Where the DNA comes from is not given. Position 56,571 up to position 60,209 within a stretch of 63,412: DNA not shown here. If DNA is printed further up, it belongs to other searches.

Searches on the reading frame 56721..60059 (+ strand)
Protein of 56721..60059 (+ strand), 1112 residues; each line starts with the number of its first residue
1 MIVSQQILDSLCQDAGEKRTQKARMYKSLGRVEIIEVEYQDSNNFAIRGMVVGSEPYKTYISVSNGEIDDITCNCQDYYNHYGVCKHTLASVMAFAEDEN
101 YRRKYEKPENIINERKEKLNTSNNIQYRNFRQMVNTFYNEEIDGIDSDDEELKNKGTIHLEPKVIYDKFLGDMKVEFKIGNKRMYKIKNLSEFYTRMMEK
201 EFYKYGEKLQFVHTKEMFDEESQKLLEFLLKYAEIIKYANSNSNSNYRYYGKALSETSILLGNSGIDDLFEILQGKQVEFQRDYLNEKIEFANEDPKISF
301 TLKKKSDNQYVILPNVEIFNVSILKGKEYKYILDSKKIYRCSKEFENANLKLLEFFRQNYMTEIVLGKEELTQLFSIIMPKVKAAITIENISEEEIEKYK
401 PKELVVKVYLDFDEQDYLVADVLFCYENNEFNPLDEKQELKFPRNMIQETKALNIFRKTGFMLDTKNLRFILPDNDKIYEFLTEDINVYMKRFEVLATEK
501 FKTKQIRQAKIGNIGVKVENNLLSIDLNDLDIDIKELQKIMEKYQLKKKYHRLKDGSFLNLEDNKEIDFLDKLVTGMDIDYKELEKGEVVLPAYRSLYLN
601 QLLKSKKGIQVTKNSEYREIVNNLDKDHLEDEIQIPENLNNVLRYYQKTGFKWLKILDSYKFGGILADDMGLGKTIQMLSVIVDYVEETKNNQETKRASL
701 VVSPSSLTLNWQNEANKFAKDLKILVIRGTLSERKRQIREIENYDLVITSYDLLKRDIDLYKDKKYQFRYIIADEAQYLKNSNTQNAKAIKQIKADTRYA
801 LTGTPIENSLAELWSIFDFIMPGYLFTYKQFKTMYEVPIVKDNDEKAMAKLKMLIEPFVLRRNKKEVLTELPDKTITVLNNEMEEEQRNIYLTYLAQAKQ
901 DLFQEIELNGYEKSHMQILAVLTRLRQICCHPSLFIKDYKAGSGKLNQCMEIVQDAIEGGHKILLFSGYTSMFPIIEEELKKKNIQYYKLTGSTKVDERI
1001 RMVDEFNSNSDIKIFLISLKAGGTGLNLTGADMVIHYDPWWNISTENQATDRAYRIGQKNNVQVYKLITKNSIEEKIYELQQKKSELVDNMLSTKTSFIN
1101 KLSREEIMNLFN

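Call 28: search_protein_families(library=pfam, proteins=[window:56721-60059:+], max_evalue=0.001)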
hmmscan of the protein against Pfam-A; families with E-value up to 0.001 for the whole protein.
window:56721-60059:+ (1112 aa): 5 families
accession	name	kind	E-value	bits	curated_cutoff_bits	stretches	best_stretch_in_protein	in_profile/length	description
PF08455.15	SNF2_assoc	-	4.2e-74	250.2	27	1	259-625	3-363/373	Bacterial SNF2 helicase associated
PF00176.29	SNF2-rel_dom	-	6e-71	239.3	24.9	1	646-934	1-290/290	SNF2-related domain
PF00271.37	Helicase_C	-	5.4e-25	88.2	23.5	1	947-1057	4-110/110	Helicase conserved C-terminal domain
PF04851.21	ResIII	-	1.2e-12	48.4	22.5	1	643-806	4-163/164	Type III restriction enzyme, res subunit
PF00270.35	DEAD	-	1.1e-08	35.4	26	1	669-808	22-162/167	DEAD/DEAH box helicase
